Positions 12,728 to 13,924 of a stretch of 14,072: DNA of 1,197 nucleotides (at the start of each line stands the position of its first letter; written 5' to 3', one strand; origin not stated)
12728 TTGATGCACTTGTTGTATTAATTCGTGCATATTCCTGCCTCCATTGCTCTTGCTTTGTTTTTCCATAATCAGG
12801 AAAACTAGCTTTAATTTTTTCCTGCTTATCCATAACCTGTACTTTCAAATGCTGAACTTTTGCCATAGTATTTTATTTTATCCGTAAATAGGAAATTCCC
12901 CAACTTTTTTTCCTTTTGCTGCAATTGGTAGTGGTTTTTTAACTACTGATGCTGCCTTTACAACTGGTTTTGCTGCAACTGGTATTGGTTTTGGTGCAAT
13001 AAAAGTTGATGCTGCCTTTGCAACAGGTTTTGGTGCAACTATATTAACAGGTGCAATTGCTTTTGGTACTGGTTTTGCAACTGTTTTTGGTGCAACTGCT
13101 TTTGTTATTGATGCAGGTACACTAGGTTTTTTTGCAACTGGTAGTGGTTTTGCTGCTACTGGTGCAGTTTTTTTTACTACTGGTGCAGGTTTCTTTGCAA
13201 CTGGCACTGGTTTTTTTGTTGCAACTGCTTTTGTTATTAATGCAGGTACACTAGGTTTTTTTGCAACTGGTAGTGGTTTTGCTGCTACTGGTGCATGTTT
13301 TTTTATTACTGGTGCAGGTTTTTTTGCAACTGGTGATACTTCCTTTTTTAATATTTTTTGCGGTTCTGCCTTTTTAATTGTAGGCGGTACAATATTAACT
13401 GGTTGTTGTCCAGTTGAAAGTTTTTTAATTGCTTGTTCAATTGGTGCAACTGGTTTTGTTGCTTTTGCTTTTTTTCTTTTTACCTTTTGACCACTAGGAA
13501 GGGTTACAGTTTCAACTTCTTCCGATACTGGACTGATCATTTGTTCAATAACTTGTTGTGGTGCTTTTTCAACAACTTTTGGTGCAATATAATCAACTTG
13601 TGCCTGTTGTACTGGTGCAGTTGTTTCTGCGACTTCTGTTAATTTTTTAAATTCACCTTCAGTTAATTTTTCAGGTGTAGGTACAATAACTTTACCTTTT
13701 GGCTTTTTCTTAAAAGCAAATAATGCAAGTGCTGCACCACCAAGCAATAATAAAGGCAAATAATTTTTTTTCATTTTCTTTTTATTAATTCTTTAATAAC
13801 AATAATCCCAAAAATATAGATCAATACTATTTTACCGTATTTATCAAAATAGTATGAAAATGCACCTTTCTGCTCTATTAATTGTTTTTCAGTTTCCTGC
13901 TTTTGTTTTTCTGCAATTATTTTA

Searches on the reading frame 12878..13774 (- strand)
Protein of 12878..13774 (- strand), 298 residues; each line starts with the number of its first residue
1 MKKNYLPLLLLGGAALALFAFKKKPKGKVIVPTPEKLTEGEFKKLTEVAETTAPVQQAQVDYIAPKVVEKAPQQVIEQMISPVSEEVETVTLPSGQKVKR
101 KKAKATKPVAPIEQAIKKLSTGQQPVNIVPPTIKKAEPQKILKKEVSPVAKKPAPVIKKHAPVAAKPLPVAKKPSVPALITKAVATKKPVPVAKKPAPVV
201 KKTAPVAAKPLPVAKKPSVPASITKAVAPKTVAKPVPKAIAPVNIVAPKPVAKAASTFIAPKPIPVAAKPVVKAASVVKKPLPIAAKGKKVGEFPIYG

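Call 19: search_protein_families(library=pfam, proteins=[window:12878-13774:-], max_evalue=0.1)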
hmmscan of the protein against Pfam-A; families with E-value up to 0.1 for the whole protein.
window:12878-13774:- (298 aa): 0 families

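Call 60: search_protein_families(library=phrogs, proteins=[window:12878-13774:-], max_evalue=0.01)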
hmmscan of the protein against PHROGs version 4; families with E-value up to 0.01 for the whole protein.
window:12878-13774:- (298 aa): 0 families

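Call 100: search_protein_families(library=ncbifam, proteins=[window:12878-13774:-], max_evalue=0.1)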
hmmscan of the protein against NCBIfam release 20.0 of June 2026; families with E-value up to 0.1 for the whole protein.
window:12878-13774:- (298 aa): 1 family
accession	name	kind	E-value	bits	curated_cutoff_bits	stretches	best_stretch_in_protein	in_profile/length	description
NF004780.0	PRK06126.1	subfamily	0.045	12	445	1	46-114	99-167/552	hypothetical protein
